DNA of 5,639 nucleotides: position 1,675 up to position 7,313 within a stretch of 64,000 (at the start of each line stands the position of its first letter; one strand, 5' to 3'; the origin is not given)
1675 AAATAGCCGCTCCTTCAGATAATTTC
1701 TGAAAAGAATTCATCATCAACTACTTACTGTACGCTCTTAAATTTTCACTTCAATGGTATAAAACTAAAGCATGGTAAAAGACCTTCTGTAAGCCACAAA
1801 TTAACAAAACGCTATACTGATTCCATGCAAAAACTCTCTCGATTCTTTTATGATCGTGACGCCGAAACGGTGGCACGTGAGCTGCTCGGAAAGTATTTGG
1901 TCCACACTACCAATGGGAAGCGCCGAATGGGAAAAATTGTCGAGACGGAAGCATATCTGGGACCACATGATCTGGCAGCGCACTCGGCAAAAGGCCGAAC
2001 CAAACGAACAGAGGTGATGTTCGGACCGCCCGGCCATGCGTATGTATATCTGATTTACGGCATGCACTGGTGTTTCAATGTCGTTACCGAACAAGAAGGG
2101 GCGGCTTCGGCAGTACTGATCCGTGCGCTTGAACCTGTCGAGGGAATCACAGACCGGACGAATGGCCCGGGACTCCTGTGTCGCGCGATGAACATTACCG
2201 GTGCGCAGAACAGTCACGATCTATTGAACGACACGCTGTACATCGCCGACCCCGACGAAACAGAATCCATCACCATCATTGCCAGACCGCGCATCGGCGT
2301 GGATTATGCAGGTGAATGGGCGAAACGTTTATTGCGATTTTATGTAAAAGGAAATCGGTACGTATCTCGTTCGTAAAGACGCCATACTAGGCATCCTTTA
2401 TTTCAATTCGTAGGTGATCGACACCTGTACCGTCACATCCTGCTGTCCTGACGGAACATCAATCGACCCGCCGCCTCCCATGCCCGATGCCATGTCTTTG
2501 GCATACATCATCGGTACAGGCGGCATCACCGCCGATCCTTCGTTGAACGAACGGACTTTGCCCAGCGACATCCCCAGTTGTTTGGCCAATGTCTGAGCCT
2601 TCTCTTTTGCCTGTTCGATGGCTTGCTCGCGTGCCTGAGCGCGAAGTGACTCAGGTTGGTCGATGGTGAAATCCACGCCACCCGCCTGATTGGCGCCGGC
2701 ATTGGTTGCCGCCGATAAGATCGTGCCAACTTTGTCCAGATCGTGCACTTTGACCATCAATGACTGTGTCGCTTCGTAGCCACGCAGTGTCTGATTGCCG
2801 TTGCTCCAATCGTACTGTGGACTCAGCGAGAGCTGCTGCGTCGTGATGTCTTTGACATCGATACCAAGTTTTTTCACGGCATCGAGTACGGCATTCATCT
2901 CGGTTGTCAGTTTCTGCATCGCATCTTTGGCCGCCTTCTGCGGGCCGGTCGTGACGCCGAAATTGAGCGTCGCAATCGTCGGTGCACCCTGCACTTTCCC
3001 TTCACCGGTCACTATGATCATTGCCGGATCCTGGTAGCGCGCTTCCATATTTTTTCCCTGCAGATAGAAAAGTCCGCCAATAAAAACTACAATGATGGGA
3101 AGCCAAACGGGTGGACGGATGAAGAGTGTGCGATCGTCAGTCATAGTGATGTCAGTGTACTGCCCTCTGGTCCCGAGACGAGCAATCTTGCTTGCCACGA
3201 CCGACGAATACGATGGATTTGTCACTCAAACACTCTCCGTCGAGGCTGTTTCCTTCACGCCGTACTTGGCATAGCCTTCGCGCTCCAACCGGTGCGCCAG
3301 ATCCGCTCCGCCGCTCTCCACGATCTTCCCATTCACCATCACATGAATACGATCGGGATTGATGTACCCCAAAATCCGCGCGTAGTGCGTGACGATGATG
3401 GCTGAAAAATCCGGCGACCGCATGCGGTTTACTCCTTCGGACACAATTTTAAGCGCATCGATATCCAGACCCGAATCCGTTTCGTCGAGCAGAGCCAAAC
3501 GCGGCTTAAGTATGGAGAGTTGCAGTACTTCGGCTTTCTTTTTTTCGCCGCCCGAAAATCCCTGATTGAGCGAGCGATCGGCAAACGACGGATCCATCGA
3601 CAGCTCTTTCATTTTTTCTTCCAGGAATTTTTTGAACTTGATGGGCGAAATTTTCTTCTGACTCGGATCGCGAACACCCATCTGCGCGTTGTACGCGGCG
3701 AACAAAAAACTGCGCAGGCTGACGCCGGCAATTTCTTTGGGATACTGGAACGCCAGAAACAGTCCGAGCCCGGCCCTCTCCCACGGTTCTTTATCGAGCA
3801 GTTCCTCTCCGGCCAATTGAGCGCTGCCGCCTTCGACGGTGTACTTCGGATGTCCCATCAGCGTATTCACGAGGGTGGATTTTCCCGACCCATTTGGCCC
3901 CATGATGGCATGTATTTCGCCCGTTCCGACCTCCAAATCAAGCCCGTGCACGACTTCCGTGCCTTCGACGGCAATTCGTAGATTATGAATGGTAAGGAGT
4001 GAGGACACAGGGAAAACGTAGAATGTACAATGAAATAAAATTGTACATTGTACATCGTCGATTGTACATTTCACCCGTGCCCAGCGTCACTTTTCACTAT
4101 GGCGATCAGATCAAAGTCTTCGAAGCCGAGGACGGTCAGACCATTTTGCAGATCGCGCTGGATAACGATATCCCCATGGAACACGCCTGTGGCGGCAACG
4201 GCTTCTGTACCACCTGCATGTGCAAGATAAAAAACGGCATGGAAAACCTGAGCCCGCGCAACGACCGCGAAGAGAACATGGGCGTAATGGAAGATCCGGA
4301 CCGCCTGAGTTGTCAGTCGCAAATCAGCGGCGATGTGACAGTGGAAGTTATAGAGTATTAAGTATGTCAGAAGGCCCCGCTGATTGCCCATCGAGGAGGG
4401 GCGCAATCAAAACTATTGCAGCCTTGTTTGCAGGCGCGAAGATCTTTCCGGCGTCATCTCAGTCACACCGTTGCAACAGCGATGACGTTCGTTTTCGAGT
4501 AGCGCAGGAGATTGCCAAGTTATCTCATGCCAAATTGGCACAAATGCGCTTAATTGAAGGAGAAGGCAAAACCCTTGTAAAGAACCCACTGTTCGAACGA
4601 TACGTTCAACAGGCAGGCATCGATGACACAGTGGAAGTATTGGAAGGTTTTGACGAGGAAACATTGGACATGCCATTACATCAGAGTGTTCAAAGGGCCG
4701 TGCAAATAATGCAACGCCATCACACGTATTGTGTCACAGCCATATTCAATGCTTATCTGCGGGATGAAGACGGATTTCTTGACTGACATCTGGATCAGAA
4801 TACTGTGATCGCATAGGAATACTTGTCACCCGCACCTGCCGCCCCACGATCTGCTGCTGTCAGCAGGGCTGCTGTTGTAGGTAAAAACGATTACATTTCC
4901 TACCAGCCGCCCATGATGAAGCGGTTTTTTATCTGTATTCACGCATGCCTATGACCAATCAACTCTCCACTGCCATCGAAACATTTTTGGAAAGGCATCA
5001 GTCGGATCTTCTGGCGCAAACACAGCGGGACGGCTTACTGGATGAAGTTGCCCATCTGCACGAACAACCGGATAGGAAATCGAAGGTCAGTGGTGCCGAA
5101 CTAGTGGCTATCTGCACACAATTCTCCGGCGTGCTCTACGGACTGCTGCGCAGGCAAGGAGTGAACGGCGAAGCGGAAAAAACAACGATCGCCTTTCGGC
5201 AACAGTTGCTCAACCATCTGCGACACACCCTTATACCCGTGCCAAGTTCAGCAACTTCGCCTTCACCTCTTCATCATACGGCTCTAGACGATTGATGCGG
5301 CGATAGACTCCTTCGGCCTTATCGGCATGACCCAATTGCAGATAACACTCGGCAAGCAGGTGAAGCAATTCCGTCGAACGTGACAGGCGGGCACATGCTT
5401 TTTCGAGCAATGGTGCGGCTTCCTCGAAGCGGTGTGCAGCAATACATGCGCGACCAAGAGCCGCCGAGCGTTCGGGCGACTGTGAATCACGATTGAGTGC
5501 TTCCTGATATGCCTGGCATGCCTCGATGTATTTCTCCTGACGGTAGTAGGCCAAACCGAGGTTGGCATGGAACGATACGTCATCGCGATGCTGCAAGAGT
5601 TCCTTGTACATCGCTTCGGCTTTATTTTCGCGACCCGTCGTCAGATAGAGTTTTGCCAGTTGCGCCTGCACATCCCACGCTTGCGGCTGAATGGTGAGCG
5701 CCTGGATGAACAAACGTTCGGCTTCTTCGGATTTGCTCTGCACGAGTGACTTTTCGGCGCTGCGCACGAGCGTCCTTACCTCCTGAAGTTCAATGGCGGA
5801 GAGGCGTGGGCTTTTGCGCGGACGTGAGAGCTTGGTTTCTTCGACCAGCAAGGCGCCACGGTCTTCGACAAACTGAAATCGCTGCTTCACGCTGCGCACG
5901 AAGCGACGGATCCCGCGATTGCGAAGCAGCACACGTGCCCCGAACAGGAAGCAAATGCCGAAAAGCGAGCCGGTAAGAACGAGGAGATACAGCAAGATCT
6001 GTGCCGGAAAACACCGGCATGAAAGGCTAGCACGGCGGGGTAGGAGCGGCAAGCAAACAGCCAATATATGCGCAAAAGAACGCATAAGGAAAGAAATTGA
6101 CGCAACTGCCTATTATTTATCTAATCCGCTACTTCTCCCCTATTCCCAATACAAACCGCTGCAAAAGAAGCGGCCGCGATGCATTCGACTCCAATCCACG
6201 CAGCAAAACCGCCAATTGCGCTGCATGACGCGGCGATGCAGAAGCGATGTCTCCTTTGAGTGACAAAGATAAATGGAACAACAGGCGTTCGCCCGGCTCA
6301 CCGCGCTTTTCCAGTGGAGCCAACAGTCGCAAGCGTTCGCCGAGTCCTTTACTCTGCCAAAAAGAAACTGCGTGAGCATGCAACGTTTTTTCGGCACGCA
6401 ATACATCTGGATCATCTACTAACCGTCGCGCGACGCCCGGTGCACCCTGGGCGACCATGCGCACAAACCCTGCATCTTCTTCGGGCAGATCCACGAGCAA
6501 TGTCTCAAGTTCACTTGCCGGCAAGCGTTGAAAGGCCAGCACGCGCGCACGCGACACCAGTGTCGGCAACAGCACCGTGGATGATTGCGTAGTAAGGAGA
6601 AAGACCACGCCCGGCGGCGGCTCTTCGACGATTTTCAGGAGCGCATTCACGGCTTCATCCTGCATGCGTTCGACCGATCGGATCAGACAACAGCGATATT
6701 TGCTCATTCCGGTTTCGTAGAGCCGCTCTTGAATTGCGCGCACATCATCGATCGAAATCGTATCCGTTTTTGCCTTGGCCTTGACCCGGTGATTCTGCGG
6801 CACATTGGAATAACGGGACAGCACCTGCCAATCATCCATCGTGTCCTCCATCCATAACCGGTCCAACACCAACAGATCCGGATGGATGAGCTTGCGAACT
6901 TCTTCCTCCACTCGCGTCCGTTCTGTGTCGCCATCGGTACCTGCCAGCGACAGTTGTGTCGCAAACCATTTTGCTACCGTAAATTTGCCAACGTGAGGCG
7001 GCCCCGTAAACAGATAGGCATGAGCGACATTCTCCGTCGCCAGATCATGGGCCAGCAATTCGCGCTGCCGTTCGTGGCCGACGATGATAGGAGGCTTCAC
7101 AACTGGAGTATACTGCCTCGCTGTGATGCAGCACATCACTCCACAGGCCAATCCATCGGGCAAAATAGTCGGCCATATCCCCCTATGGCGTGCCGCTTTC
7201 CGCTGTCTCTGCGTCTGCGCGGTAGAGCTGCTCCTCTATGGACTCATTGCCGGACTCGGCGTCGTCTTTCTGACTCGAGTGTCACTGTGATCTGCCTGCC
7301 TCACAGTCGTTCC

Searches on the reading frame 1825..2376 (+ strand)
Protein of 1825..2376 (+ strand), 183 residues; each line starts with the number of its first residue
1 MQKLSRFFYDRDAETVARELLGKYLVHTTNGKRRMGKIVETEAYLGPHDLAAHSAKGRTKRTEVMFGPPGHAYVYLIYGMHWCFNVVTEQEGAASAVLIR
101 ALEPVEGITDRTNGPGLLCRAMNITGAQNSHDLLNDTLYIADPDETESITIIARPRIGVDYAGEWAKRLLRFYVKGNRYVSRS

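Call 36: search_protein_families(library=pfam, proteins=[window:1825-2376:+], max_evalue=0.001)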
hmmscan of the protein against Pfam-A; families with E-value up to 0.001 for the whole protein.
window:1825-2376:+ (183 aa): 1 family
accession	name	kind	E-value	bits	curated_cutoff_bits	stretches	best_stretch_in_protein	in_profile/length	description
PF02245.21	Pur_DNA_glyco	-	7e-63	211.7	27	1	8-177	2-180/181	Methylpurine-DNA glycosylase (MPG)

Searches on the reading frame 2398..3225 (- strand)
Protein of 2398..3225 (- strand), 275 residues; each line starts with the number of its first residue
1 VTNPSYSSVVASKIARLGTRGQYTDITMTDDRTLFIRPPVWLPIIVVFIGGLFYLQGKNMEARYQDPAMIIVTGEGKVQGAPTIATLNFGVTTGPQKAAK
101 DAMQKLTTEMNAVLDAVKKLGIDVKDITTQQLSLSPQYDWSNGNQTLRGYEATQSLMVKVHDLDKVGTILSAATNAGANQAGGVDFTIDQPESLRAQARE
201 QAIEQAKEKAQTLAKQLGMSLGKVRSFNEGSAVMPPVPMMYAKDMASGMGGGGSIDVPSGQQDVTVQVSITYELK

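Call 36: search_protein_families(library=pfam, proteins=[window:2398-3225:-], max_evalue=0.001)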
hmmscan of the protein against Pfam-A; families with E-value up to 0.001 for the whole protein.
window:2398-3225:- (275 aa): 1 family
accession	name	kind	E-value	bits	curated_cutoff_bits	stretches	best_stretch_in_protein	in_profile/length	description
PF04402.19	SIMPL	-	1e-57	196.1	25.2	1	70-272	1-205/205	Protein of unknown function (DUF541)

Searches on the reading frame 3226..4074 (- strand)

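Call 36: search_protein_families(library=pfam, proteins=[window:3226-4074:-], max_evalue=0.001)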
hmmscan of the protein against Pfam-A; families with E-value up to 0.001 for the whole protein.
window:3226-4074:- (282 aa): 5 families
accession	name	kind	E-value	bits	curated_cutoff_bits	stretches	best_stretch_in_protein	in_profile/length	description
PF00005.33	ABC_tran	-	2.6e-19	70.6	25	1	43-199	2-135/137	ABC transporter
PF02463.25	SMC_N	-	1.3e-06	28.4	40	0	53-72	25-44/220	RecF/RecN/SMC N terminal domain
PF13555.12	AAA_29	-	0.00019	21.6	27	1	46-71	16-41/61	P-loop containing region of AAA domain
PF13304.12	AAA_21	-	0.00026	21.6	27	0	54-72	1-19/304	AAA domain, putative AbiEii toxin, Type IV TA system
PF03193.22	RsgA_GTPase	-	0.00098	19.4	30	0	51-84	105-138/174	RsgA GTPase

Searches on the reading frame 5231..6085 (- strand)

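Call 36: search_protein_families(library=pfam, proteins=[window:5231-6085:-], max_evalue=0.001)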
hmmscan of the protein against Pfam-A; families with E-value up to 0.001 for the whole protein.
window:5231-6085:- (284 aa): 21 families
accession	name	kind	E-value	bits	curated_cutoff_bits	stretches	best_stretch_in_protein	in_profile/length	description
PF14559.12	TPR_19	-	2.3e-20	73.1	25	3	215-276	2-63/68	Tetratricopeptide repeat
PF07719.23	TPR_2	-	1.9e-16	59.2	27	1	172-200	3-31/34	Tetratricopeptide repeat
PF13428.12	TPR_14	-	1.6e-13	50.3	23.5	2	239-279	2-42/44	Tetratricopeptide repeat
PF13424.12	TPR_12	-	2.3e-12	47.3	30.1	1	175-233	8-74/77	Tetratricopeptide repeat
PF13176.12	TPR_7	-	3.6e-12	45.8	27.9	0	174-204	3-35/36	Tetratricopeptide repeat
PF13432.12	TPR_16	-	2.2e-11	44.4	32.7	2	143-204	3-65/65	Tetratricopeptide repeat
PF13181.12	TPR_8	-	2.7e-11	43.1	25.7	0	172-202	3-33/34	Tetratricopeptide repeat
PF00515.34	TPR_1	-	9.1e-10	38.4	27.8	1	173-200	4-31/34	Tetratricopeptide repeat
PF12895.13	ANAPC3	-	2.6e-08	34.5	27.2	2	153-230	5-82/82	Anaphase-promoting complex, cyclosome, subunit 3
PF23914.1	TPR_CcmH_CycH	-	2.8e-08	34.2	42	1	114-199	61-150/158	Cytochrome c-type biogenesis protein H TPR domain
PF13431.12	TPR_17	-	3.5e-08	33.5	24.4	0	226-258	1-33/34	Tetratricopeptide repeat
PF13414.12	TPR_11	-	5.6e-07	29.6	26.8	0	177-211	1-35/42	TPR repeat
PF13174.12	TPR_6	-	1.8e-06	28.7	26.3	0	176-203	6-33/33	Tetratricopeptide repeat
PF13429.12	TPR_15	-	9.7e-06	25.6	26.2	1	137-279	47-187/280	Tetratricopeptide repeat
PF25068.1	ARM_TT21_4th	-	3.3e-05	24.6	30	0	210-262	5-56/153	Tetratricopeptide repeat protein 21 forth ARM domain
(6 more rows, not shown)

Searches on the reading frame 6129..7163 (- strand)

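Call 36: search_protein_families(library=pfam, proteins=[window:6129-7163:-], max_evalue=0.001)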
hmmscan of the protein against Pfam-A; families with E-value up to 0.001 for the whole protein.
window:6129-7163:- (344 aa): 2 families
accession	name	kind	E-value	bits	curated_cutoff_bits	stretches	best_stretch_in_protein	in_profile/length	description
PF13177.12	DNA_pol3_delta2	-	1.9e-33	116.1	27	1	30-214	2-160/161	DNA polymerase III, delta subunit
PF00004.35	AAA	-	0.00022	22.1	21.2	0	51-208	2-125/131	ATPase family associated with various cellular activities (AAA)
